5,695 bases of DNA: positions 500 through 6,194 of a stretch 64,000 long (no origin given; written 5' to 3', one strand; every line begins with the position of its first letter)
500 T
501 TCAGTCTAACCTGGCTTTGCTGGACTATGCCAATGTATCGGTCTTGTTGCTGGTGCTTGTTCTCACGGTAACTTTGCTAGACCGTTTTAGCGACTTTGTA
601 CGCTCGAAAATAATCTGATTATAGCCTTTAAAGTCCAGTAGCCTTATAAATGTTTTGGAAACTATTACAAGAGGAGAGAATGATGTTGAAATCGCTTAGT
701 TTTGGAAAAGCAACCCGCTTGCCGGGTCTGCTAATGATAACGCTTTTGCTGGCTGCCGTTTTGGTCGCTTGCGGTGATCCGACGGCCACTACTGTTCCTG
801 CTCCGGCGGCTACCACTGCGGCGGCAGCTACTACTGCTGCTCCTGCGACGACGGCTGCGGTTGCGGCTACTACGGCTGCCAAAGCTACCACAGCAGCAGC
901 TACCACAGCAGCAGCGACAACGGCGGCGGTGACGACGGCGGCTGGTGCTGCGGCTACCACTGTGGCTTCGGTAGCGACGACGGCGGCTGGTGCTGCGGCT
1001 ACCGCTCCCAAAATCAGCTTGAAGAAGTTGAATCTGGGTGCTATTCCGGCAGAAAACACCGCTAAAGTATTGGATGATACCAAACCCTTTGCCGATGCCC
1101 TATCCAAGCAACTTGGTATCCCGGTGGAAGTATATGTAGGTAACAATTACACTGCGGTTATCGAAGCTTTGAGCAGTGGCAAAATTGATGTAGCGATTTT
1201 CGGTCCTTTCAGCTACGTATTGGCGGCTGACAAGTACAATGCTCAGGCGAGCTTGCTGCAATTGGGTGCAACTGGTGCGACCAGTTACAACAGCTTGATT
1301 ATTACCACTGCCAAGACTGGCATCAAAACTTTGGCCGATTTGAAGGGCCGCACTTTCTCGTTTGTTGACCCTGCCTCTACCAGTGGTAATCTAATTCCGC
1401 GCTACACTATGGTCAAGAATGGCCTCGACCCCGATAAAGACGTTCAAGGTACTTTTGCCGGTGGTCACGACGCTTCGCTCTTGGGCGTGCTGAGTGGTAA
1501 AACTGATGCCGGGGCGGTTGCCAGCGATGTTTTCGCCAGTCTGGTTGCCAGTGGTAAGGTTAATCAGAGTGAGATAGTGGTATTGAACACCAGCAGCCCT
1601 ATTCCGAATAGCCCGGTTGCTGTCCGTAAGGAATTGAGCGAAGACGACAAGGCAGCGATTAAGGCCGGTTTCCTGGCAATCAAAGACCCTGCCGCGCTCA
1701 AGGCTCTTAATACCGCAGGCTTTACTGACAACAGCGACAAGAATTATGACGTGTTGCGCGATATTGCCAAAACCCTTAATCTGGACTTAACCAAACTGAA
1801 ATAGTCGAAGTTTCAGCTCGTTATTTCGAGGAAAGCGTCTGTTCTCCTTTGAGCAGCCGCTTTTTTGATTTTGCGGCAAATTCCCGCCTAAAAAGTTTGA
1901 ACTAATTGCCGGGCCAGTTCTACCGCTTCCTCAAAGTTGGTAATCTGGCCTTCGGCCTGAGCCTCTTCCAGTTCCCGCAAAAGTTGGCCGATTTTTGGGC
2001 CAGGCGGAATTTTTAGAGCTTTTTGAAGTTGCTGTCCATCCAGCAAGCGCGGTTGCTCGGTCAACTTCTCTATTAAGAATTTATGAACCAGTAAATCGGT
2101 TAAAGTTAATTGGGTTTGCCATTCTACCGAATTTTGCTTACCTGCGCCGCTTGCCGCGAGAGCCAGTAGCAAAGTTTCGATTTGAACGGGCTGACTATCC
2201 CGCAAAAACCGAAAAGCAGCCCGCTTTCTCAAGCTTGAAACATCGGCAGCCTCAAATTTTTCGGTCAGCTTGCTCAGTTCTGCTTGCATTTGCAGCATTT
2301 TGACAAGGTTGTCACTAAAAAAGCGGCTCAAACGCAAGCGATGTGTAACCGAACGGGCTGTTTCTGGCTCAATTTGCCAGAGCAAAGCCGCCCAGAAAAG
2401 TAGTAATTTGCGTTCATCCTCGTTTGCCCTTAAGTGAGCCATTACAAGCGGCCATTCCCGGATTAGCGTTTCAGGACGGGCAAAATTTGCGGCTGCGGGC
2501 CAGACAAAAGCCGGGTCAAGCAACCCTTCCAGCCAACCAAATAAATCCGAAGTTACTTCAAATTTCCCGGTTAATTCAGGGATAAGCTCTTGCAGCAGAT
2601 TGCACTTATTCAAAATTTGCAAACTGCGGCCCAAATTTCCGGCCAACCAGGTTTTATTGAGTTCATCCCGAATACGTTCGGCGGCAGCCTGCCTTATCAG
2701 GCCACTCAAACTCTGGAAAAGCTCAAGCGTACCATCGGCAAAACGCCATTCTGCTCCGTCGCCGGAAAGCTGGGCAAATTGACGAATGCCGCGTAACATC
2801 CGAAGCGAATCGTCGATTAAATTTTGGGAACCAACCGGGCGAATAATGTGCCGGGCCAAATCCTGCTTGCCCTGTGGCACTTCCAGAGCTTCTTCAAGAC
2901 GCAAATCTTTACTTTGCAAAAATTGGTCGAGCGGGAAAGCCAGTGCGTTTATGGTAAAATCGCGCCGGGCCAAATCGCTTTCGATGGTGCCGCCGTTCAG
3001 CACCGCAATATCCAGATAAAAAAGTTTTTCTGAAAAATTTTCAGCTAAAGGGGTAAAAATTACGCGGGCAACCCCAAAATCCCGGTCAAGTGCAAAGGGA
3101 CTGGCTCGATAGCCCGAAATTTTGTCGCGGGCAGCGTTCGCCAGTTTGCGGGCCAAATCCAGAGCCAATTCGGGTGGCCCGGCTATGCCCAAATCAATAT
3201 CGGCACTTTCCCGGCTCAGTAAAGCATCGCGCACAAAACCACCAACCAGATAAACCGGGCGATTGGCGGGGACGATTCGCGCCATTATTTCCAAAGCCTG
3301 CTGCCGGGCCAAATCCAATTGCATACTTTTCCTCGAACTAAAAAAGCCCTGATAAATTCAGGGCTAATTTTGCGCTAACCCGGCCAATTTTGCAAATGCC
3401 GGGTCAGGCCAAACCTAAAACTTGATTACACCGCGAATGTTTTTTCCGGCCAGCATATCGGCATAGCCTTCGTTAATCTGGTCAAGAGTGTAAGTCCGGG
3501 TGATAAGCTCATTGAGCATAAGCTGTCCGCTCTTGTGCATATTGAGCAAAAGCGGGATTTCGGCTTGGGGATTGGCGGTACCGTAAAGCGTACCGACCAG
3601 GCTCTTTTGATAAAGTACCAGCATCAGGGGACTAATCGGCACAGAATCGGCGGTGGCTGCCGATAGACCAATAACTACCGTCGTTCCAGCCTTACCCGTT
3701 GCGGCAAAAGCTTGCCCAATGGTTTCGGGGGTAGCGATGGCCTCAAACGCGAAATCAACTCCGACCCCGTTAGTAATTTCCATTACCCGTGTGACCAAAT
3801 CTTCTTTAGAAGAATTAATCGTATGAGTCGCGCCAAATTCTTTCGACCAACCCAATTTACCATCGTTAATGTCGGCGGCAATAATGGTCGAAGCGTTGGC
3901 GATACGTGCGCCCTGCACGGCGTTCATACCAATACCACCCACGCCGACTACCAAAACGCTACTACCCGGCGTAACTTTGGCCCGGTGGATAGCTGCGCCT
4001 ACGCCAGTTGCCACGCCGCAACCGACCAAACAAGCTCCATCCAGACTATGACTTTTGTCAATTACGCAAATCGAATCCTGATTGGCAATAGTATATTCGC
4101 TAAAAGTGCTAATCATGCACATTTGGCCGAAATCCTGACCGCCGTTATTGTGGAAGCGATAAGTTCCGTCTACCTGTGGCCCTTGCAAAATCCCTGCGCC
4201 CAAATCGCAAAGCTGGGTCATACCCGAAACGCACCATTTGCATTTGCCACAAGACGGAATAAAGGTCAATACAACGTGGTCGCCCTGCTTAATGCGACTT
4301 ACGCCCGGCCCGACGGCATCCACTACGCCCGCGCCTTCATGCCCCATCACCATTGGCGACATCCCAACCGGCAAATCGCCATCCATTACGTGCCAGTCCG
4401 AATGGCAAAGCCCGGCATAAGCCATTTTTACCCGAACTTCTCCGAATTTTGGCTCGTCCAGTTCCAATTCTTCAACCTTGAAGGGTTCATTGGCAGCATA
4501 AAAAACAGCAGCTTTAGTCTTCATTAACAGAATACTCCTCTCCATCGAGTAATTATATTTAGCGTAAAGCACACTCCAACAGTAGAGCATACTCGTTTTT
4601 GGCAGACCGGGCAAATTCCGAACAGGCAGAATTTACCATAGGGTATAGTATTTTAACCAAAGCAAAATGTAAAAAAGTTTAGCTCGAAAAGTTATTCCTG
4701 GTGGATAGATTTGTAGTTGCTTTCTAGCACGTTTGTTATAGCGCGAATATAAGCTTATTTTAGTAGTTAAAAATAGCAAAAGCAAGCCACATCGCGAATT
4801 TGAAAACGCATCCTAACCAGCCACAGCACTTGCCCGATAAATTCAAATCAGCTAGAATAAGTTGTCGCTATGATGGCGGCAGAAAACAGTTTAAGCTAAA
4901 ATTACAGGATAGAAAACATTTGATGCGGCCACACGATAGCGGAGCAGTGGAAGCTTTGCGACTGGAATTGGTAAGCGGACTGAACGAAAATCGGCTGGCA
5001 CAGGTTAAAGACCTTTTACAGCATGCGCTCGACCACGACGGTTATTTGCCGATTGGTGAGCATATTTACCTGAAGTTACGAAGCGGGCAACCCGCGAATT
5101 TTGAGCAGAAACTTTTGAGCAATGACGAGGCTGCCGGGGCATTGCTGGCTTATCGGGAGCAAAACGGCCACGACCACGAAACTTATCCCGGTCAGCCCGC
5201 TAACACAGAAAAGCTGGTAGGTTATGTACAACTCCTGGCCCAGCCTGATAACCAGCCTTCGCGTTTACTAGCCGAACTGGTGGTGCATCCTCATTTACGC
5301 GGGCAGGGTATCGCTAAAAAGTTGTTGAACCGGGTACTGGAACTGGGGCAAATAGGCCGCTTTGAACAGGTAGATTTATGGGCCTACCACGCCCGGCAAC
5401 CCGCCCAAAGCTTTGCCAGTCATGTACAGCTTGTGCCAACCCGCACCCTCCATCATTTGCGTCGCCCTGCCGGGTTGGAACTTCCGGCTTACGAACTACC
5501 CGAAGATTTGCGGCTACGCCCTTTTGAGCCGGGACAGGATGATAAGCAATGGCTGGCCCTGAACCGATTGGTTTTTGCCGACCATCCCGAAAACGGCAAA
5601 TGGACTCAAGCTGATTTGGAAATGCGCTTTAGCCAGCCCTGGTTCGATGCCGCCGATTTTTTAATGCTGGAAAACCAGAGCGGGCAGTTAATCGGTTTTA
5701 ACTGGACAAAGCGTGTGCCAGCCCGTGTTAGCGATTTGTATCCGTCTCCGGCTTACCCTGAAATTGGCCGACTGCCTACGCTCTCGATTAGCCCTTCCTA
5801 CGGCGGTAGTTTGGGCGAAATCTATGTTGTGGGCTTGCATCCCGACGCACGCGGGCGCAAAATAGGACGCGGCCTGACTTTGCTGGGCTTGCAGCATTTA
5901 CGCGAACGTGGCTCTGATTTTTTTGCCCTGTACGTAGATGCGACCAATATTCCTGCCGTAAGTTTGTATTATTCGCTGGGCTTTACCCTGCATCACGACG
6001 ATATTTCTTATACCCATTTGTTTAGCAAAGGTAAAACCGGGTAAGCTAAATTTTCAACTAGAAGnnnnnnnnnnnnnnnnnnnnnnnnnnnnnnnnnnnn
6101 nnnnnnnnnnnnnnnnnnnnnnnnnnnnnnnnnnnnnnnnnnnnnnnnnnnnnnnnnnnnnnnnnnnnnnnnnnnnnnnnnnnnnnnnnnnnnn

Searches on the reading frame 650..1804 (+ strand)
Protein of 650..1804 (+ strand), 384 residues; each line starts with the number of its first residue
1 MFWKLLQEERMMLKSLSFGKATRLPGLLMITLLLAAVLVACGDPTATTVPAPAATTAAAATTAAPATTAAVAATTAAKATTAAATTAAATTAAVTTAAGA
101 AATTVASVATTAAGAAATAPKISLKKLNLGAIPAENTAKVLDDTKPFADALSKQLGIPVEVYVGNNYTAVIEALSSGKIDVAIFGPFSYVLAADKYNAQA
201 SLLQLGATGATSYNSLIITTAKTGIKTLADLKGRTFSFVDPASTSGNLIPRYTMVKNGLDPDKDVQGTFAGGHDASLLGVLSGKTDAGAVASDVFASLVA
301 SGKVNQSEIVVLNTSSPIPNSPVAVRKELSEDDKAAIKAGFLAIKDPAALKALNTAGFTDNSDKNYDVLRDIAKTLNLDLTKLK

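Call 89: search_protein_families(library=pfam, proteins=[window:650-1804:+], max_evalue=0.00001)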
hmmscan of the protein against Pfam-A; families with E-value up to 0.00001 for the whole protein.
window:650-1804:+ (384 aa): 2 families
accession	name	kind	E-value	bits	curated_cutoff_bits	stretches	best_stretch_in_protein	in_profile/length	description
PF12974.12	Phosphonate-bd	-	6.7e-72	242.2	27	1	130-366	2-242/242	ABC transporter, phosphonate, periplasmic substrate-binding protein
PF09084.16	NMT1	-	3.1e-09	37.5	20.5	1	154-316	18-172/216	NMT1/THI5 like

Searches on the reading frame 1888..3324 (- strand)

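Call 89: search_protein_families(library=pfam, proteins=[window:1888-3324:-], max_evalue=0.00001)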
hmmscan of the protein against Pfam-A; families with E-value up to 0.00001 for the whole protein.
window:1888-3324:- (478 aa): 3 families
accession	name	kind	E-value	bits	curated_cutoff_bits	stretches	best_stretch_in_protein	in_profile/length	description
PF01743.26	PolyA_pol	-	1.4e-13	51.7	23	1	24-162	1-126/126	Poly A polymerase head domain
PF12627.12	PolyA_pol_RNAbd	-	2.5e-10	40.4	22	1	197-251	6-60/64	Probable RNA and SrmB- binding site of polymerase A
PF13735.12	tRNA_NucTran2_2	-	2.8e-09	37.5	27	1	310-468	9-145/149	tRNA nucleotidyltransferase domain 2 putative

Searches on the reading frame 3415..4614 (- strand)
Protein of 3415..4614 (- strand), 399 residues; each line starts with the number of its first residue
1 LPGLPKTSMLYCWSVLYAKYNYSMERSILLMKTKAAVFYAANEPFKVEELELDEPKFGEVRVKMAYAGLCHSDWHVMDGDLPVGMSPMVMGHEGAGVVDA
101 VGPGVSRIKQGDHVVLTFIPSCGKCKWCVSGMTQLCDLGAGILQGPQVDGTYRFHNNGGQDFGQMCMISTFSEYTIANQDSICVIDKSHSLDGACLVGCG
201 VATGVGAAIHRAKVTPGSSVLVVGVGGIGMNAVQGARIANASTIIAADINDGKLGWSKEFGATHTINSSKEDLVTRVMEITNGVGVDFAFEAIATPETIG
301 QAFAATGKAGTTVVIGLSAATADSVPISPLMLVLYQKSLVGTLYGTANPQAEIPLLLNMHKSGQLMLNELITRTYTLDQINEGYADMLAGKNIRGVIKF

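Call 89: search_protein_families(library=pfam, proteins=[window:3415-4614:-], max_evalue=0.00001)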
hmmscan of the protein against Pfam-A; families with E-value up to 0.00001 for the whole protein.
window:3415-4614:- (399 aa): 4 families
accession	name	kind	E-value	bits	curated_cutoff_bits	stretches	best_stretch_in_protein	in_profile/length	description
PF00107.32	ADH_zinc_N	-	3.5e-28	98.6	31.8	1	227-356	1-123/129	Zinc-binding dehydrogenase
PF08240.17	ADH_N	-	3.7e-25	88.6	23.5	1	58-181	3-98/104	Alcohol dehydrogenase GroES-like domain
PF16912.11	Glu_dehyd_C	-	1.6e-08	34.7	34.9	1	210-397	25-209/211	Glucose dehydrogenase C-terminus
PF13602.12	ADH_zinc_N_2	-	1.4e-06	29.7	27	1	260-391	1-127/134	Zinc-binding dehydrogenase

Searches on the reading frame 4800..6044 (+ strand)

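Call 89: search_protein_families(library=pfam, proteins=[window:4800-6044:+], max_evalue=0.00001)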
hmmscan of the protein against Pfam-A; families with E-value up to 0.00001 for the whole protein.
window:4800-6044:+ (414 aa): 5 families
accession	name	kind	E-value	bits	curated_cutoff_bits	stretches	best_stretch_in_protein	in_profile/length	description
PF00583.31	Acetyltransf_1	-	2.3e-20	73.5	20.7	2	268-395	16-116/116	Acetyltransferase (GNAT) family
PF13508.13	Acetyltransf_7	-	2.6e-14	53.8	27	1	137-194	12-65/84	Acetyltransferase (GNAT) domain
PF13673.13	Acetyltransf_10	-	2.1e-09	37.9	23.6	0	136-181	39-78/128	Acetyltransferase (GNAT) domain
PF08445.16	FR47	-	4.1e-08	33.5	22.1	1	338-398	21-80/86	FR47-like protein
PF13527.13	Acetyltransf_9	-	4.1e-06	27.2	25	0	339-396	73-125/127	Acetyltransferase (GNAT) domain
